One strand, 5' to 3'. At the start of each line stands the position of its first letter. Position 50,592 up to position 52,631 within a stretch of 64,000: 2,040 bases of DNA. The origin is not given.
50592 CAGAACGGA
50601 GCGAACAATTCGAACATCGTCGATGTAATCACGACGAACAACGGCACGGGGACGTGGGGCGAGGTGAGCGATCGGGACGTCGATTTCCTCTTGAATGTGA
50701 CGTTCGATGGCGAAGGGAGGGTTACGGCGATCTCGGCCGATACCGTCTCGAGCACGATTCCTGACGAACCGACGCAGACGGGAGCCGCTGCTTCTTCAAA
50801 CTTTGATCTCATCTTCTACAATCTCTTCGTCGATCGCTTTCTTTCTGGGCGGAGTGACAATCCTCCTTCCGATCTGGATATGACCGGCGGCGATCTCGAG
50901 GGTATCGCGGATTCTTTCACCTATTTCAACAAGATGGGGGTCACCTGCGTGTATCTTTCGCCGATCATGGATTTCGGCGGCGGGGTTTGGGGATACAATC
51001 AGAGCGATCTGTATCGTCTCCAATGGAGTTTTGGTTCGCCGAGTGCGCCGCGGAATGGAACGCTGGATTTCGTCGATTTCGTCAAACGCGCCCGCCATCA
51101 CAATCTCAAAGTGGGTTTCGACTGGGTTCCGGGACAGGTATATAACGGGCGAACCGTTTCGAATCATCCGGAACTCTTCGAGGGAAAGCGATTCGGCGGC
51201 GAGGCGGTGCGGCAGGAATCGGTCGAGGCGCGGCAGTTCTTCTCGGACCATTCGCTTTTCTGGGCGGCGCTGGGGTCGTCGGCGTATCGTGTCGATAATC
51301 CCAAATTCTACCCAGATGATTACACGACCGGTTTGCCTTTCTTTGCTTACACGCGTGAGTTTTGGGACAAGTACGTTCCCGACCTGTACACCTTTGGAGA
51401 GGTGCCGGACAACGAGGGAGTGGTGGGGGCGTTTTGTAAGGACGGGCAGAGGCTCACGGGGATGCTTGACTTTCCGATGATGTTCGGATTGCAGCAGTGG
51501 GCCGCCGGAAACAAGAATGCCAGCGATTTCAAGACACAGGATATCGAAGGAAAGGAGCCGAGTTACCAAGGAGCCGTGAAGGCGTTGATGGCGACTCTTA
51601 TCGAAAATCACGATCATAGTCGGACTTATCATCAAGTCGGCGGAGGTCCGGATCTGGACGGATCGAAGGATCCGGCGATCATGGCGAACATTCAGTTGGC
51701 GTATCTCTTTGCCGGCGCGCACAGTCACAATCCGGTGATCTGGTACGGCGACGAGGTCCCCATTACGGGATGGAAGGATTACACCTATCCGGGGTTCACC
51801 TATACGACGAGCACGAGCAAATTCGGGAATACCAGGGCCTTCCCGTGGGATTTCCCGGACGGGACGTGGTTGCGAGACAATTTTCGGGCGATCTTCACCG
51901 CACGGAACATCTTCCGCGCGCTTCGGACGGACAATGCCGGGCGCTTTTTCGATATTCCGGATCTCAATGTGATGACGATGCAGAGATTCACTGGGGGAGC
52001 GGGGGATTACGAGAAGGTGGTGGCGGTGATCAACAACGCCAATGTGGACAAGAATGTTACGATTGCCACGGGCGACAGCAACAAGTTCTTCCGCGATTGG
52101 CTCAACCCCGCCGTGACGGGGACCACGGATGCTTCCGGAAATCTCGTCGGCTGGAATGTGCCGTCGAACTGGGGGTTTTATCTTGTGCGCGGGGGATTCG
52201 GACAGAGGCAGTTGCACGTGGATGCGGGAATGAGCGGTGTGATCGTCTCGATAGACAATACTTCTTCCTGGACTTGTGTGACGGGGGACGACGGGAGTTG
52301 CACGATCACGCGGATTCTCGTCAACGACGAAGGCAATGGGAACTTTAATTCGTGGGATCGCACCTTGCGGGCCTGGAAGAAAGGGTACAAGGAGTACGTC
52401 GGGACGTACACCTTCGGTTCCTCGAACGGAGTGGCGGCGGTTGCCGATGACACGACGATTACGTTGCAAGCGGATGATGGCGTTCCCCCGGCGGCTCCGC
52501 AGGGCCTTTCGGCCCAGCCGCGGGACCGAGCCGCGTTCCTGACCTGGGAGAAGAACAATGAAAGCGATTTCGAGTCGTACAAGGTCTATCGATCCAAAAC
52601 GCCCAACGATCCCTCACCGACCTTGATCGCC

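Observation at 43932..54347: Single 10.4-kb ORF for a ~3.4k-aa multidomain secreted protein with an internal divergent GH13-like catalytic core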

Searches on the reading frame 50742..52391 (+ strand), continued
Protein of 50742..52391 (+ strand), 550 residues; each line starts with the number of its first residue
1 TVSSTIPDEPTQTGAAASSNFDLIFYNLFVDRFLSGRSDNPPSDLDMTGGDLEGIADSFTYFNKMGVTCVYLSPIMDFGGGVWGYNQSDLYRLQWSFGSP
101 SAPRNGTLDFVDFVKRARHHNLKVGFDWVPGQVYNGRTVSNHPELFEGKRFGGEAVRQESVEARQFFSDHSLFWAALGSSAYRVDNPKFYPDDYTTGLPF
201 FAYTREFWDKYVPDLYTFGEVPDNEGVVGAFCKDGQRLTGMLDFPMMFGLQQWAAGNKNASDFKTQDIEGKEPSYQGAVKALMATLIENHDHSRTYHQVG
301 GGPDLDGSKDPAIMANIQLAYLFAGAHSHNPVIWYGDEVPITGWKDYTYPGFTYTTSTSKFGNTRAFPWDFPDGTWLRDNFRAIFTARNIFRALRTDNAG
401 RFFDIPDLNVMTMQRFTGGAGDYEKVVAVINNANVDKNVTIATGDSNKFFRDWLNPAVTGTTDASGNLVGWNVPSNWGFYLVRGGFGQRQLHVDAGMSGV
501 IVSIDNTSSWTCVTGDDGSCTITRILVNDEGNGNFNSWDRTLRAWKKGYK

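Call 81: search_solved_structures(query=A1, max_evalue=1e-8, show_alignments=2)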
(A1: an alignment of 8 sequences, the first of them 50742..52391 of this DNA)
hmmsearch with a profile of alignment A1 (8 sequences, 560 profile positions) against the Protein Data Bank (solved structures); distinct sequences matched with E-value up to 1e-8: 163 (the best 60 are shown).
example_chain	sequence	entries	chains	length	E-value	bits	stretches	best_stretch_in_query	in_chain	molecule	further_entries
1j0h_A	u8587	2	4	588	2.5e-28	102.6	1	203-465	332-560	neopullulanase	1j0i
8jnx_A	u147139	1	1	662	1.7e-27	99.9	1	17-448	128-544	Alpha-amylase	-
1j0j_A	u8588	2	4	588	2.4e-27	99.4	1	203-465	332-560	neopullulanase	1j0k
5a2b_A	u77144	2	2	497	2.4e-27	99.3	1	24-349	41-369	ANOXYBACILLUS ALPHA-AMYLASE | ALPHA-AMYLASE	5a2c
5a2a_A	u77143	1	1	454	4.1e-27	98.6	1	27-349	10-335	APO FORM OF ANOXYBACILLUS ALPHA-AMYLASES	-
1sma_A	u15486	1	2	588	7e-27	97.8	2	203-453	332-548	MALTOGENIC AMYLASE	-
1ea9_C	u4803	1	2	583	2.6e-26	95.9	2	203-454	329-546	CYCLOMALTODEXTRINASE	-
4e2o_A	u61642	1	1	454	4.7e-26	95.1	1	25-349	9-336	Alpha-amylase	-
1gvi_A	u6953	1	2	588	2.6e-25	92.6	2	203-453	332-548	MALTOGENIC AMYLASE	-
1wzk_A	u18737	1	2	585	2.5e-23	86.1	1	18-353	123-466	Alpha-amylase II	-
1wzm_A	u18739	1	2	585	2.5e-23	86.1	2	142-349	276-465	Alpha-amylase II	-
1wzl_A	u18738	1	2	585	2.7e-23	86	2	142-349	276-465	Alpha-amylase II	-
1bvz_A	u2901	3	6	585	2.8e-23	85.9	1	17-349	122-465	PROTEIN (ALPHA-AMYLASE II) | ALPHA-AMYLASE II | Neopullulanase 2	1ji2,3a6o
1jf6_A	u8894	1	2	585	3.6e-23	85.6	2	142-349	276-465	ALPHA AMYLASE II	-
1jf5_A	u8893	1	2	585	8.2e-23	84.4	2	161-349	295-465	ALPHA AMYLASE II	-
5ot1_A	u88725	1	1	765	1.4e-22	83.6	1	51-134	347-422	Pullulanase type II, GH13 family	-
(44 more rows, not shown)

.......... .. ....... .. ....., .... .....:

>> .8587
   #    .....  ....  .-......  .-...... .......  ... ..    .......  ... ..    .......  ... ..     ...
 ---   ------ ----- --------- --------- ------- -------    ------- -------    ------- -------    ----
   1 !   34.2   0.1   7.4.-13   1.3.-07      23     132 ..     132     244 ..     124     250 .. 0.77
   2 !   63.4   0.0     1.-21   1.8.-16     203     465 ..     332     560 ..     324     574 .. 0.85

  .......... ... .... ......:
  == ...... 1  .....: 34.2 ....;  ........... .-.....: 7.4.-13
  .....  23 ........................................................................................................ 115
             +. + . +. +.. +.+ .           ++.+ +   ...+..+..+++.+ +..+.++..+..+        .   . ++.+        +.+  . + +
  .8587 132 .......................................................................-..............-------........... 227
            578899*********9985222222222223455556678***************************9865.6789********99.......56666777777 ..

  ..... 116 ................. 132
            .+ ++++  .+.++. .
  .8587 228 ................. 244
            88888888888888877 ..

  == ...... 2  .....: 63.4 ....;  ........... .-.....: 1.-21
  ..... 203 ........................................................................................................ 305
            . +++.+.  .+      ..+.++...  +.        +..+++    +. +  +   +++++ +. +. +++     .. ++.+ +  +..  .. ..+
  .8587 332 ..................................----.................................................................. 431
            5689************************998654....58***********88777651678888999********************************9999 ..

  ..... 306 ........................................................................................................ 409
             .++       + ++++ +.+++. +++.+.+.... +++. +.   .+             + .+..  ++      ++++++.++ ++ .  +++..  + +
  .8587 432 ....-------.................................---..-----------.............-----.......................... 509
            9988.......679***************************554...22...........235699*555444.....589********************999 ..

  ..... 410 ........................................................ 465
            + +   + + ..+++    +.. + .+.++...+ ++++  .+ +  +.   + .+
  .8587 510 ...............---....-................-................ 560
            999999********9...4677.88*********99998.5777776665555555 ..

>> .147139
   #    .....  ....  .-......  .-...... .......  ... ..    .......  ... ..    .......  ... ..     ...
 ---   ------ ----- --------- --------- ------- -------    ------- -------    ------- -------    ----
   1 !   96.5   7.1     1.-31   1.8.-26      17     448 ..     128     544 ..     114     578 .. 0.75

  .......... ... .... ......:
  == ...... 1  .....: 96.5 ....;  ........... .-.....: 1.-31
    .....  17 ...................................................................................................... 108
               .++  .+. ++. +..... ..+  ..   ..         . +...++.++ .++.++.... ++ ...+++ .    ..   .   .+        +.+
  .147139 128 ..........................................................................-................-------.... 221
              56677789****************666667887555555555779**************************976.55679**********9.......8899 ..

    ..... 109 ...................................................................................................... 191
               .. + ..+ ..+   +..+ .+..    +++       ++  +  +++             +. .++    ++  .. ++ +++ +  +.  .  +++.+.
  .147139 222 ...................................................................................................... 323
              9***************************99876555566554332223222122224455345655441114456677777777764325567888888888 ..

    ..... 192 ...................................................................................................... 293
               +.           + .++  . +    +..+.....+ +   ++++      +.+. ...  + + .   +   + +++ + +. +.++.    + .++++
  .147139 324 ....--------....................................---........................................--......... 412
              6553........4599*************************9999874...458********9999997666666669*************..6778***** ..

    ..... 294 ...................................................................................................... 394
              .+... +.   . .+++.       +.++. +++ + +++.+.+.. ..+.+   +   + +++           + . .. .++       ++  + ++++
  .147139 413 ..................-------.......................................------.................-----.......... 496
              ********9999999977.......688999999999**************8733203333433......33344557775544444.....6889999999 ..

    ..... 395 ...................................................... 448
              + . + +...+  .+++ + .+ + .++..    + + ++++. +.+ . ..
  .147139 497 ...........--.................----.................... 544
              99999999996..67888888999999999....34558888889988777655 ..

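Call 85: find_related_loci(query=A1, collection=metagenome_contigs, flank=3000)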
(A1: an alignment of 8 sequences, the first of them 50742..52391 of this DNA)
Query A1 (550 aa) in metagenome_contigs; peptide patterns used: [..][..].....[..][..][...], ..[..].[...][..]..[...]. (x = any residue, [..] = any of these).
81 stretches matched a pattern; 5 encode a relative of the query (tblastn E <= 1e-3); 5 distinct loci.
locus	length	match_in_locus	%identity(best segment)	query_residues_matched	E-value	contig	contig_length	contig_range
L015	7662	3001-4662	40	6-550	2e-124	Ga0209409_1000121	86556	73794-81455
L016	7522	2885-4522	41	8-550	2e-118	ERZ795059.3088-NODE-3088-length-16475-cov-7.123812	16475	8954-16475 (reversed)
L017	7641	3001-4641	29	7-549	1e-53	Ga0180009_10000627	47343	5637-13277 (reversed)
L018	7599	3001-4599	28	16-550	7e-52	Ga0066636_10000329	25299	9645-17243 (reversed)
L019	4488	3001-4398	30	16-484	1e-47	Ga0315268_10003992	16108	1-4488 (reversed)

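Call 86: search_protein_families(library=pfam, proteins=[P0003, P0011], max_evalue=0.001)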
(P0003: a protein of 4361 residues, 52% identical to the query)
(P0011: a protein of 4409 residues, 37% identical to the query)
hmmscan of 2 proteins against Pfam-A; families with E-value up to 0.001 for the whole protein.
P0003 (4361 aa): 5 families
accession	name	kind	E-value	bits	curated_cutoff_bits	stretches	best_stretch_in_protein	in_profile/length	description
PF00128.31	Alpha-amylase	-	9.4e-18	65.1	22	1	3178-3280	2-89/446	Alpha amylase, catalytic domain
PF00041.27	fn3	-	1e-17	64.6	25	2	4050-4135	1-75/84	Fibronectin type III domain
PF00932.25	LTD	-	3.9e-12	46.9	34.3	1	546-621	6-74/109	Lamin Tail Domain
PF25788.1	Ig_Rha78A_N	-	1.9e-06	28.5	27.4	1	1685-1779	13-101/105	Rha78A-like, N-terminal immunoglobulin domain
PF00686.25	CBM_20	-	0.00021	21.4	23.3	1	3835-3905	2-80/97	Starch binding domain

P0011 (4409 aa): 6 families
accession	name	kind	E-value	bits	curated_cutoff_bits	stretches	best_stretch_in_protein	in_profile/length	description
PF25788.1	Ig_Rha78A_N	-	2.3e-19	70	27.4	0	1324-1402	15-93/105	Rha78A-like, N-terminal immunoglobulin domain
PF00041.27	fn3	-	7.9e-19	68.1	25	2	3714-3784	15-80/84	Fibronectin type III domain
PF00128.31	Alpha-amylase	-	9.5e-18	65.1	22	1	2609-2705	2-89/446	Alpha amylase, catalytic domain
PF00686.25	CBM_20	-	4.3e-07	30.1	23.3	0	3291-3372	2-83/97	Starch binding domain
PF18370.7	RGI_lyase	-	3.8e-05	24.4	27.8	0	3530-3588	16-71/86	Rhamnogalacturonan I lyases beta-sheet domain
PF12245.14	Big_3_2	-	0.00034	21.2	23.3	0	3371-3401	84-113/122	Bacterial Ig-like domain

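Call 88: search_protein_families(library=pfam, proteins=[L004:11417-11704:+, L007:11450-11737:+, L011:11462-11734:+, L012:5732-6055:+, L004:12923-13228:+, L007:12971-13282:+, L011:12992-13303:+, L012:7331-7642:+], max_evalue=1)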
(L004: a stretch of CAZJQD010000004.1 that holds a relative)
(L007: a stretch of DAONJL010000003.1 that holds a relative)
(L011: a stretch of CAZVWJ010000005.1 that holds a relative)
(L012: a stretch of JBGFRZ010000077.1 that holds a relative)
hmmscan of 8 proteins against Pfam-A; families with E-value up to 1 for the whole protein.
L004:11417-11704:+ (96 aa): 0 families

L007:11450-11737:+ (96 aa): 0 families

L011:11462-11734:+ (91 aa): 3 families
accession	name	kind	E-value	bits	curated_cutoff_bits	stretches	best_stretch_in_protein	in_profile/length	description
PF17210.9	SdrD_B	-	0.0016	19.1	29.7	1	12-82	16-87/112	SdrD B-like domain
PF14686.12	fn3_3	-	0.0044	17.2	24.4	1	34-66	28-59/75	Polysaccharide lyase family 4, domain II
PF03650.18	MPC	-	0.092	13.3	27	1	52-68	11-27/110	Mitochondrial pyruvate carriers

L012:5732-6055:+ (108 aa): 7 families
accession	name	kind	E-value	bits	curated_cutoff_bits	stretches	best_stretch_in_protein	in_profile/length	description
PF13620.12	CarboxypepD_reg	-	5.5e-12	46.3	32.3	1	19-92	2-75/82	Carboxypeptidase regulatory-like domain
PF13715.12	CarbopepD_reg_2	-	0.00011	22.6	32.2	1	19-95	1-74/88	CarboxypepD_reg-like domain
PF02369.22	Big_1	-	0.0034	17.9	34.9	1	18-78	20-84/93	Bacterial Ig-like domain (group 1)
PF00775.27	Dioxygenase_C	-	0.021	14.7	27.3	1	19-58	32-64/182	Dioxygenase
PF16371.11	MetallophosN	-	0.033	14.8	35.6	1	21-59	1-35/77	N terminal of Calcineurin-like phosphoesterase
PF17789.7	MG4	-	0.089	13.5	24.7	1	22-62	21-64/95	Macroglobulin domain MG4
PF15976.11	CooC_C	-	0.15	12.5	29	1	19-59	19-56/93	CS1-pili formation C-terminal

L004:12923-13228:+ (102 aa): 0 families

L007:12971-13282:+ (104 aa): 0 families

L011:12992-13303:+ (104 aa): 1 family
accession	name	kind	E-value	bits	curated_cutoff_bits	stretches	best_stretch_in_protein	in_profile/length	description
PF00686.25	CBM_20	-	0.0093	16.2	23.3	1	44-97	44-95/97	Starch binding domain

L012:7331-7642:+ (104 aa): 2 families
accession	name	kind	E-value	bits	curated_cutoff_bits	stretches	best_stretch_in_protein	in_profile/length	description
PF00686.25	CBM_20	-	4.7e-05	23.5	23.3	1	8-97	3-94/97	Starch binding domain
PF22184.2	CBM_56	-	0.035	14.8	27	1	43-73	40-69/75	Carbohydrate binding module family 56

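Call 94: list_cluster_members(proteins=[P0002, P0003, P0004, P0006, P0008, P0009, P0010, P0011, P0015, P0016])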
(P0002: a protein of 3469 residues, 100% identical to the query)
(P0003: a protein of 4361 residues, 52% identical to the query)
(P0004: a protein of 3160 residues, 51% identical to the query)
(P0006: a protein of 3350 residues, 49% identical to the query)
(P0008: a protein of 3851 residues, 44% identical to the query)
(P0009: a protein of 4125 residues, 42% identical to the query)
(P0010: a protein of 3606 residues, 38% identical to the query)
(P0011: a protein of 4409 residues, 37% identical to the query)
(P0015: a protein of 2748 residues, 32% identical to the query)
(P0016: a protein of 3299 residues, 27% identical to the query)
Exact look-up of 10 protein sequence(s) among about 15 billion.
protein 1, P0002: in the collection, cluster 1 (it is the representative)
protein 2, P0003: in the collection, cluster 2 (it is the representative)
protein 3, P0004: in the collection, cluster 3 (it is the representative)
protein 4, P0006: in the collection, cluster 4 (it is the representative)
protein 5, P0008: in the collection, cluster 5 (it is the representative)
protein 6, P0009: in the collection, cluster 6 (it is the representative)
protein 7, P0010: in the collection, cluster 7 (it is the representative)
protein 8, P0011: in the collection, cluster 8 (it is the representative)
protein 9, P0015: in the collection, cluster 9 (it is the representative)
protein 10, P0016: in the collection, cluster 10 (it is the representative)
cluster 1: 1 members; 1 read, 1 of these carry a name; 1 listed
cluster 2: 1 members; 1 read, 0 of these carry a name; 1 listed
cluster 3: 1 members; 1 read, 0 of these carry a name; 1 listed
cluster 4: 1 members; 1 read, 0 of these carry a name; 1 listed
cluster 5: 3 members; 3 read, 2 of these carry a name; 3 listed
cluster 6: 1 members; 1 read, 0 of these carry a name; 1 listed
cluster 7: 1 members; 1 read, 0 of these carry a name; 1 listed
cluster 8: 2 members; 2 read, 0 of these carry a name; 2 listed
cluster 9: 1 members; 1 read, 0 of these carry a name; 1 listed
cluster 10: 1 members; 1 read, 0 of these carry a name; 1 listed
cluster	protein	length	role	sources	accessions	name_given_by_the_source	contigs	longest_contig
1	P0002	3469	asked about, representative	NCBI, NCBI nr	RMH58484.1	MAG: hypothetical protein D6679_04620 [Candidatus Hydrogenedentota bacterium]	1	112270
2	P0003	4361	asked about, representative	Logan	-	-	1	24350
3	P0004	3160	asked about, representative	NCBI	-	-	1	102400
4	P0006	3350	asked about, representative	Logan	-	-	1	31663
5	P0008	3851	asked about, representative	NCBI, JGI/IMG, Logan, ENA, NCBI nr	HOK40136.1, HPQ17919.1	MAG TPA: alpha-amylase family glycosyl hydrolase [bacterium] | alpha-amylase family glycosyl hydrolase [bacterium]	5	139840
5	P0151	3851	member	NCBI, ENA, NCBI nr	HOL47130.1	MAG TPA: alpha-amylase family glycosyl hydrolase [bacterium] | alpha-amylase family glycosyl hydrolase [bacterium]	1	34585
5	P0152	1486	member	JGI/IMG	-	-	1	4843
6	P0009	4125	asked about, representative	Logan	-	-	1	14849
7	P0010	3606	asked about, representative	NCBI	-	-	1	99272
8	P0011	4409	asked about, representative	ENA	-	-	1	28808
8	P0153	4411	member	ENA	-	-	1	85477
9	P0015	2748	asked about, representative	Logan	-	-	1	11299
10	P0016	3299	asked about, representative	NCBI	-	-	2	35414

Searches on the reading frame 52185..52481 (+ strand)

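Call 88: search_protein_families(library=pfam, proteins=[window:52185-52481:+], max_evalue=1)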
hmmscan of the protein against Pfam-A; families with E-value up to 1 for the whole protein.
window:52185-52481:+ (99 aa): 1 family
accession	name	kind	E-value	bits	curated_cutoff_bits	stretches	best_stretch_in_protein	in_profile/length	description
PF16100.11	RMI2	-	0.23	11.7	29.4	1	15-53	42-79/132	RecQ-mediated genome instability protein 2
